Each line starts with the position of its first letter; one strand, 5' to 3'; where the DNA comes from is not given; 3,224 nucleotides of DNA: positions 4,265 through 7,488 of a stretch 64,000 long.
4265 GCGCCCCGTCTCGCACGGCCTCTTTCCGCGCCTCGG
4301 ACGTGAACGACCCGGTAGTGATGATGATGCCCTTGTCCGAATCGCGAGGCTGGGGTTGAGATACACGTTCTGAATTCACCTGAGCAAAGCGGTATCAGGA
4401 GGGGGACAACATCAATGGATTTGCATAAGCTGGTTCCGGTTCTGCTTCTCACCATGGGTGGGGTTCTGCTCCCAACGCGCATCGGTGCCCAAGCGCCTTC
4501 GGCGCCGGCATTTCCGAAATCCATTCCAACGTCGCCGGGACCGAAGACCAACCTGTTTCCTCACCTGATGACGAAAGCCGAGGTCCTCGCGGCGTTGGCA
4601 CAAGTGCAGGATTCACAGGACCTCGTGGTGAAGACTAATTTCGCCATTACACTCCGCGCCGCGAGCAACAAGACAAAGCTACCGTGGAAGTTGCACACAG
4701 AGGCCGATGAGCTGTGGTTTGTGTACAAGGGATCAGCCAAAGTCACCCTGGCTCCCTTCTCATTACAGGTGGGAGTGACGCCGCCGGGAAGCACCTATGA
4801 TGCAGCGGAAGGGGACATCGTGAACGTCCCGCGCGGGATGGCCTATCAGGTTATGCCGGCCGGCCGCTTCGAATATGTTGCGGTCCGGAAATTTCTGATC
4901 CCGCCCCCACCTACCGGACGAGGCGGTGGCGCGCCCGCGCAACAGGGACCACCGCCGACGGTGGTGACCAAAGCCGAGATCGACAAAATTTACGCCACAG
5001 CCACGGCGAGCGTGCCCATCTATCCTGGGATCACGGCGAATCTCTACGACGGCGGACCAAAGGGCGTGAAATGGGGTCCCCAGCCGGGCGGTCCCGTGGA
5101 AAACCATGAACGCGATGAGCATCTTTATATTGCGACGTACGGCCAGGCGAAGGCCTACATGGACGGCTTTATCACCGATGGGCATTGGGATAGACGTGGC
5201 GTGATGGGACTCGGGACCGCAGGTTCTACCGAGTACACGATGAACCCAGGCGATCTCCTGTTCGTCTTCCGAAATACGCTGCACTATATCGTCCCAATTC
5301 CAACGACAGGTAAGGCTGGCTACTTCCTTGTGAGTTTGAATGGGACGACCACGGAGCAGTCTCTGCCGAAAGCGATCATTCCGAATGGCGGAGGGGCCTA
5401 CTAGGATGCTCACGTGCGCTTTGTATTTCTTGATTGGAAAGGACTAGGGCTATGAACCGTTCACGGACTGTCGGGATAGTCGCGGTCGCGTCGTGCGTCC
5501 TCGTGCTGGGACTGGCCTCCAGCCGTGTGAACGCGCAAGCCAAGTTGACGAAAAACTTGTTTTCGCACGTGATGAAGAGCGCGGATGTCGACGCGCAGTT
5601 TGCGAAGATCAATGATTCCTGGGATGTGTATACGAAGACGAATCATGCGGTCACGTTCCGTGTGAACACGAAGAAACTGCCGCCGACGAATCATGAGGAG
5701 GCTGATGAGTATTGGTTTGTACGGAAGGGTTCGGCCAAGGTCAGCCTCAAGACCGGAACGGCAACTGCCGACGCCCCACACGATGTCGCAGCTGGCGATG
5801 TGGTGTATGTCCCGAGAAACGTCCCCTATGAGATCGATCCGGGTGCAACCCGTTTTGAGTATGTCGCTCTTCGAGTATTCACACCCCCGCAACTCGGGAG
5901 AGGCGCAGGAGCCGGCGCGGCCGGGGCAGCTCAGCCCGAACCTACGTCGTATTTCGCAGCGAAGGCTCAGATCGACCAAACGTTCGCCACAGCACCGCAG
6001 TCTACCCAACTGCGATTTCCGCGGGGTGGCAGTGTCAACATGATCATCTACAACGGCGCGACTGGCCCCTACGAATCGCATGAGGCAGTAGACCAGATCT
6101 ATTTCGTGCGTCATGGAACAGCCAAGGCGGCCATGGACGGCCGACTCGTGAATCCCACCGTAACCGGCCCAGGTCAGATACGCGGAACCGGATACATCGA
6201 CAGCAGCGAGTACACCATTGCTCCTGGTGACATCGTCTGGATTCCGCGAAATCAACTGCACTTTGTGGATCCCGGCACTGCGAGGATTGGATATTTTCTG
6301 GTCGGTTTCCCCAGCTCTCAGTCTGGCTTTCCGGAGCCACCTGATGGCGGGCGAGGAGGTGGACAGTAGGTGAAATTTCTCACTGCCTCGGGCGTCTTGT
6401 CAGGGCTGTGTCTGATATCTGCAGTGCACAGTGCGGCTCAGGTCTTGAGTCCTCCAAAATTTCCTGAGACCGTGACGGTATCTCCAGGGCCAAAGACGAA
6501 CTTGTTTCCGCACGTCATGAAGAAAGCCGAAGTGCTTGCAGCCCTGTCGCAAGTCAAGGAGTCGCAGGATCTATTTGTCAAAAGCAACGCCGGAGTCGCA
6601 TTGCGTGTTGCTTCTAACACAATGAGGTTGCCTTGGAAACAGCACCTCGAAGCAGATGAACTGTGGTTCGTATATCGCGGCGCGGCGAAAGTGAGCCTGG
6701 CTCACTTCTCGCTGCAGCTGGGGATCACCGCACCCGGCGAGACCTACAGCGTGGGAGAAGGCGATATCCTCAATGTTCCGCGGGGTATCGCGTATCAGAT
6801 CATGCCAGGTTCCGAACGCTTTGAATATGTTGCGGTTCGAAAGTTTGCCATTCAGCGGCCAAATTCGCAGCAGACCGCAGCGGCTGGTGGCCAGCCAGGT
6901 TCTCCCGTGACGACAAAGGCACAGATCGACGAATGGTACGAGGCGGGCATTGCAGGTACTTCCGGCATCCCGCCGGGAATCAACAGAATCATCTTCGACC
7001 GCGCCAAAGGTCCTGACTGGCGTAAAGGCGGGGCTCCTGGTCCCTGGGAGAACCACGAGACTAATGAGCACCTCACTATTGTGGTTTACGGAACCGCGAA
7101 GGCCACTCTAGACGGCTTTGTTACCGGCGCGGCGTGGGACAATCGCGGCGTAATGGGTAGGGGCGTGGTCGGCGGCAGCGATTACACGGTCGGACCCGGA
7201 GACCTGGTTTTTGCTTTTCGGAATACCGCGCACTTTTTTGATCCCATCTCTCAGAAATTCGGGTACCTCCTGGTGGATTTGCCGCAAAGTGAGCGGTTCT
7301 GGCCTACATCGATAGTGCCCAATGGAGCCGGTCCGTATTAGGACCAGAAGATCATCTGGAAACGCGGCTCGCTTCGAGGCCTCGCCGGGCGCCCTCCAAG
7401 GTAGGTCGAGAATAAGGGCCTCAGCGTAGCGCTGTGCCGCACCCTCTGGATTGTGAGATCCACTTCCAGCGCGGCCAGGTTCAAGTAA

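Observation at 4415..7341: Tandem triplication of a secreted bicupin-like gene in a lower-GC patch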

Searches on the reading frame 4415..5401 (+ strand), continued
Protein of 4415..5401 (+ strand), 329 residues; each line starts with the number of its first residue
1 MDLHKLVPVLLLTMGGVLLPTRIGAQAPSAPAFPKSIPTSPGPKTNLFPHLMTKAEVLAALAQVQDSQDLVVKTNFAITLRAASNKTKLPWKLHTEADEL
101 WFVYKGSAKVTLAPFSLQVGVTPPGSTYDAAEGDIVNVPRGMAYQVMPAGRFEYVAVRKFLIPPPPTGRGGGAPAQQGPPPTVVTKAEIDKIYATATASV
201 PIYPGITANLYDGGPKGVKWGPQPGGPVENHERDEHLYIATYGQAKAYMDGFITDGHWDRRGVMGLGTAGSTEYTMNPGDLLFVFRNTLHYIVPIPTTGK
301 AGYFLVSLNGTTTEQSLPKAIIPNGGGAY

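Call 80: find_encoding_contigs(protein=P0042, flank=8000, max_places=2)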
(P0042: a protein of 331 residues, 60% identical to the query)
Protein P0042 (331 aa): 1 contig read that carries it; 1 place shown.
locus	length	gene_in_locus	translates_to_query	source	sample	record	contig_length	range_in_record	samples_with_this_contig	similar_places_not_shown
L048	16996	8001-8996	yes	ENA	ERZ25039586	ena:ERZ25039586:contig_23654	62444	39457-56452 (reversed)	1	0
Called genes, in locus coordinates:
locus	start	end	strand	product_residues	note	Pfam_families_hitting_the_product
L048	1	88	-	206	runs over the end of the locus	PF25183:OMP_b-brl_4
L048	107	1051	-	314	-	PF00593:TonB_dep_Rec_b-barrel (weak), PF25183:OMP_b-brl_4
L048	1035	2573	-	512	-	PF07715:Plug (weak), PF25183:OMP_b-brl_4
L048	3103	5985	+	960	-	PF13620:CarboxypepD_reg, PF13715:CarbopepD_reg_2, PF25183:OMP_b-brl_4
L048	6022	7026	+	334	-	PF07883:Cupin_2 (faint)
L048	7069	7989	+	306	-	PF07883:Cupin_2 (faint), PF12852:Cupin_6 (faint)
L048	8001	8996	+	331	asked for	PF07883:Cupin_2 (faint)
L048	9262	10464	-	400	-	PF13371:TPR_9 (faint), PF13428:TPR_14 (faint), PF13429:TPR_15 (faint), PF07719:TPR_2 (faint), PF00515:TPR_1 (faint), PF14561:TPR_20 (faint), PF13432:TPR_16, PF14559:TPR_19 (weak), +2 more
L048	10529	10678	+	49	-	-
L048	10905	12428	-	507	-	-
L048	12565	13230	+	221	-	PF01019:G_glu_transpept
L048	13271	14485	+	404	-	PF01019:G_glu_transpept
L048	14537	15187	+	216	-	PF13531:SBP_bac_11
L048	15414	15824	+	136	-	PF07883:Cupin_2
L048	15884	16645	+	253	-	PF04389:Peptidase_M28 (weak), PF01546:Peptidase_M20 (weak)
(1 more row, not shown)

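Call 81: find_encoding_contigs(protein=P0120, flank=8000, max_places=3)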
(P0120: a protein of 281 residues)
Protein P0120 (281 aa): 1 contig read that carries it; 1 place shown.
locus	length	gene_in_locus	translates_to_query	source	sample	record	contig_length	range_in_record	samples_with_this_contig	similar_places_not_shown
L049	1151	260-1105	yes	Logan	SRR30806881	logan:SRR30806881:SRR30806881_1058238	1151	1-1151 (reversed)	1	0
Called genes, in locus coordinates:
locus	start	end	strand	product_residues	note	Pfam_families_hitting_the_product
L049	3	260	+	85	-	?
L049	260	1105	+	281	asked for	PF07883:Cupin_2 (faint), PF12852:Cupin_6 (faint)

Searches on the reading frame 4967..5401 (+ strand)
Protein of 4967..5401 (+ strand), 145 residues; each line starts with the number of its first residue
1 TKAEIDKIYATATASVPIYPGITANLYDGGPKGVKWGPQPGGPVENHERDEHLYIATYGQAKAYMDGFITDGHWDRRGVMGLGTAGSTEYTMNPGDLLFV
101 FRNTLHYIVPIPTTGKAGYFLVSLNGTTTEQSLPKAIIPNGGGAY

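Call 51: search_solved_structures(query=A3, max_evalue=10, show_alignments=3)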
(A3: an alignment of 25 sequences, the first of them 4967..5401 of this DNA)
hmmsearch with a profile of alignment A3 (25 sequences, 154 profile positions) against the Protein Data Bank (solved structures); distinct sequences matched with E-value up to 10: 91 (the best 60 are shown).
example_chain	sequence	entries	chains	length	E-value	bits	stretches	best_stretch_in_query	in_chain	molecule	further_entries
7zvy_A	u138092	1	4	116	4.6e-10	42.6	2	114-152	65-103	Cupin_2 domain-containing protein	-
7zvy_G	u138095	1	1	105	5.8e-10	42.3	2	114-152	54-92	Cupin_2 domain-containing protein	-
7zvy_B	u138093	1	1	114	6.1e-10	42.2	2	114-152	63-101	Cupin_2 domain-containing protein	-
7zvy_E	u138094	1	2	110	6.5e-10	42.1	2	114-152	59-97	Cupin_2 domain-containing protein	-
7zvm_A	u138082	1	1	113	2.3e-09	40.3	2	116-152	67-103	Mannose-6-phosphate isomerase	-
2h0v_A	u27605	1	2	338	1.4e-07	34.5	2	113-147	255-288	Quercetin 2,3-dioxygenase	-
1y3t_A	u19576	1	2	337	1.6e-07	34.3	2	113-147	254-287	Hypothetical protein yxaG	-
8hfb_A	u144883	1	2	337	3.4e-07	33.3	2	113-147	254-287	Quercetin 2,3-dioxygenase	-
3kgz_A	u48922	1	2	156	0.00015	24.7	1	108-149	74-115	Cupin 2 conserved barrel domain protein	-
4qgl_A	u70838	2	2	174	0.00019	24.4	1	118-145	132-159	Acireductone dioxygenase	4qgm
3ht1_A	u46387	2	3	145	0.00051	23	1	115-150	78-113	RemF protein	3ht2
8uai_C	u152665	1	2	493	0.00057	22.8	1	115-149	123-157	11S globulin 3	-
3h50_A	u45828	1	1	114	0.0013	21.6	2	109-140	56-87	Tetracenomycin polyketide synthesis protein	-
2gu9_A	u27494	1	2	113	0.0014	21.5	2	109-140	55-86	tetracenomycin polyketide synthesis protein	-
3rns_A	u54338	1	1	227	0.002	21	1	109-152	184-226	Cupin 2 conserved barrel domain protein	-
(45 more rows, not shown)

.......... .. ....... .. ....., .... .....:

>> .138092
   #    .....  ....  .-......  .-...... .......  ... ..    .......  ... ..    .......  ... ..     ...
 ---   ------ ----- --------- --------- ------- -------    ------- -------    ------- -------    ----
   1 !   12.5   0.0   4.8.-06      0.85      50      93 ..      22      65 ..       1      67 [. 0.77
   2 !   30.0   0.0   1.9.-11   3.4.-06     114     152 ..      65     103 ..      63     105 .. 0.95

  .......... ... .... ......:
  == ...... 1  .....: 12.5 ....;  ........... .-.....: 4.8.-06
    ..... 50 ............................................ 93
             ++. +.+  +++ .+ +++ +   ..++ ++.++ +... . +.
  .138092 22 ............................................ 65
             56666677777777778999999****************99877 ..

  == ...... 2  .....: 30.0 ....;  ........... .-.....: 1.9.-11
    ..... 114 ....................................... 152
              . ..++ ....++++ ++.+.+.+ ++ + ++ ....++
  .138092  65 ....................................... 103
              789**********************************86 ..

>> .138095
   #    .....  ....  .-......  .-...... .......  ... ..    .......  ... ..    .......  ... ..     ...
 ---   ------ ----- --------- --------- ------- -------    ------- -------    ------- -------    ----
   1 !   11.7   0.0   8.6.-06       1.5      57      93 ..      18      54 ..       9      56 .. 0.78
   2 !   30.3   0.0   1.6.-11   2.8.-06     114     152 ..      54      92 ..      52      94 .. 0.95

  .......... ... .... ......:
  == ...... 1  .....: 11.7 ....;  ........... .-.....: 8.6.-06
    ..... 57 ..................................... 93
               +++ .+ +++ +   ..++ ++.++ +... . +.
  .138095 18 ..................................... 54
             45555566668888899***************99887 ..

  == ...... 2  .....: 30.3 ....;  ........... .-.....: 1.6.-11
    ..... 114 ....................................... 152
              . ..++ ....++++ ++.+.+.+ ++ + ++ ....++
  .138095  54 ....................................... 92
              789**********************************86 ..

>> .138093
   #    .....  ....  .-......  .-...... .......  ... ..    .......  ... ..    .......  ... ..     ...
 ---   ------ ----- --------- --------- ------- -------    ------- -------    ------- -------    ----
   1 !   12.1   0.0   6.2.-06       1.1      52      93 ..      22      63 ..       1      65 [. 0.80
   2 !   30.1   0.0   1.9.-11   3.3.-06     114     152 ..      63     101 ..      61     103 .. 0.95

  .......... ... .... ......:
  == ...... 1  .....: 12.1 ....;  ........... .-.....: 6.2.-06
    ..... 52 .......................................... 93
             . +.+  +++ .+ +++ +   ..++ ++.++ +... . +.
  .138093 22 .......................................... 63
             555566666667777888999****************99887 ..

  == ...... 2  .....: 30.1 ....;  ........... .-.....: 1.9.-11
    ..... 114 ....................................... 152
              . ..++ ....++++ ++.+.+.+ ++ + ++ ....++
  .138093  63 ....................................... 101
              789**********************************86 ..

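Call 52: search_protein_families(library=pfam, alignment_id=A3, max_evalue=0.01)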
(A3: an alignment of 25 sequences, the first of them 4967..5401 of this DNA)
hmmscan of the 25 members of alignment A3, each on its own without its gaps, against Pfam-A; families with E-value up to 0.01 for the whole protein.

A. member 1, window:4967-5401:+ (145 aa): 0 families

B. families by the number of members that match (of 25 scanned): 9 families
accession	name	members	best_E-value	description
PF07883.17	Cupin_2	24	4e-10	Cupin domain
PF02311.25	AraC_binding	14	4.7e-06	AraC-like ligand binding domain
PF00190.28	Cupin_1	7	2.9e-07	Cupin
PF05899.18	Cupin_3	7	6e-05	EutQ-like cupin domain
PF08007.18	JmjC_2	5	0.00097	JmjC domain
PF12852.13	Cupin_6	1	0.00014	Cupin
PF03079.20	ARD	1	0.00021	ARD/ARD' family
PF22778.2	VCPO_2nd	1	0.0047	VCPO second helical-bundle domain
PF04074.18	DUF386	1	0.0066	YhcH/YjgK/YiaL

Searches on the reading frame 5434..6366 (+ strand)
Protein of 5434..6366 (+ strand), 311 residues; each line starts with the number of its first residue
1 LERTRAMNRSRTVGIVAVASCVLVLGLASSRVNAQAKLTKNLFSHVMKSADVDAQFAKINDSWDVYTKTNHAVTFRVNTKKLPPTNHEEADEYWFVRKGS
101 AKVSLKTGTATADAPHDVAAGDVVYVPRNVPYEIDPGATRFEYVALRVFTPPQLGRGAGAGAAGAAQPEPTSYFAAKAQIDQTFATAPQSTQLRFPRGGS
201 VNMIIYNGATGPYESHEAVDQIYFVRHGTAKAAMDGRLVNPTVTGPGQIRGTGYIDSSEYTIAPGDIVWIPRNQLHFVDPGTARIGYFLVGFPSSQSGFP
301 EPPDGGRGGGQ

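Call 3: search_protein_families(library=pfam, proteins=[window:5434-6366:+], max_evalue=1)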
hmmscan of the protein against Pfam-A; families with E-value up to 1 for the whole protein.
window:5434-6366:+ (311 aa): 7 families
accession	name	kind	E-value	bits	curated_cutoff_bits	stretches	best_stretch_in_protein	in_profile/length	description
PF07883.17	Cupin_2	-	5.7e-13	48.8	27.2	3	73-133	3-55/70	Cupin domain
PF02311.25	AraC_binding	-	5.4e-07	29.9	21.1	1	254-295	37-79/135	AraC-like ligand binding domain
PF00190.28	Cupin_1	-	3.9e-05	23.7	22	1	82-132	46-97/151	Cupin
PF12852.13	Cupin_6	-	0.00078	19.7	26.7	1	92-159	36-99/183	Cupin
PF08007.18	JmjC_2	-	0.00099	19.1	22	1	258-280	86-108/127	JmjC domain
PF05899.18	Cupin_3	-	0.0041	17.2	23.5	1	87-129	23-59/74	EutQ-like cupin domain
PF00027.35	cNMP_binding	-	0.069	13.6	27.5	0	216-251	14-52/89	Cyclic nucleotide-binding domain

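Call 4: search_protein_families(library=ncbifam, proteins=[window:5434-6366:+], max_evalue=1)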
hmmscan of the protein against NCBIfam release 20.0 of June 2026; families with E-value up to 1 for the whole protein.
window:5434-6366:+ (311 aa): 3 families
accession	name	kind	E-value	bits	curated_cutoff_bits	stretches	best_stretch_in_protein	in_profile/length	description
TIGR03404.1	bicupin_oxalic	subfamily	0.00031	19.9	254.2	1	87-136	263-311/367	bicupin, oxalate decarboxylase family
NF049940.1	MandnitrLy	equivalog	0.0071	16.1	140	0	255-277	68-93/130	(R)-mandelonitrile lyase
NF053514.2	JUQZ_fam_ocin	equivalog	0.1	12.9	40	0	15-68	5-58/107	BLB8/JUQZ-1 family protein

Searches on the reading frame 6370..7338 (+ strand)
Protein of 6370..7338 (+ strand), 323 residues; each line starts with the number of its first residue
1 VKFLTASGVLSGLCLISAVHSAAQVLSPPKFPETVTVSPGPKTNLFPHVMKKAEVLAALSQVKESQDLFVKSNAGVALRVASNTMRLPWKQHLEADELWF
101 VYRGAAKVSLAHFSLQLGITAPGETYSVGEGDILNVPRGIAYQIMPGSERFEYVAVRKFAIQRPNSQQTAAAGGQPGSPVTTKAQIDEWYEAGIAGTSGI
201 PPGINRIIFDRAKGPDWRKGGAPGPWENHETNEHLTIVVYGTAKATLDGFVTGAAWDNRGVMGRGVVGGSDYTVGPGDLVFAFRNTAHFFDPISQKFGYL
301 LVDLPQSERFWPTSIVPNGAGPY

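Call 3: search_protein_families(library=pfam, proteins=[window:6370-7338:+], max_evalue=1)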
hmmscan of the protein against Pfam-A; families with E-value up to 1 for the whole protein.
window:6370-7338:+ (323 aa): 4 families
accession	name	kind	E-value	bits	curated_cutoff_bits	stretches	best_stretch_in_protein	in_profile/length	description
PF07883.17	Cupin_2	-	2.2e-08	34.1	27.2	2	83-154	8-67/70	Cupin domain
PF12852.13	Cupin_6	-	0.0082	16.4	26.7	1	84-169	21-99/183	Cupin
PF02311.25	AraC_binding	-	0.011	15.9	21.1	0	267-304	38-76/135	AraC-like ligand binding domain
PF00190.28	Cupin_1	-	0.047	13.7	22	1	77-171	37-125/151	Cupin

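Call 4: search_protein_families(library=ncbifam, proteins=[window:6370-7338:+], max_evalue=1)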
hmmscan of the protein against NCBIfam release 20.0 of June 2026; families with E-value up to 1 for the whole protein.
window:6370-7338:+ (323 aa): 0 families
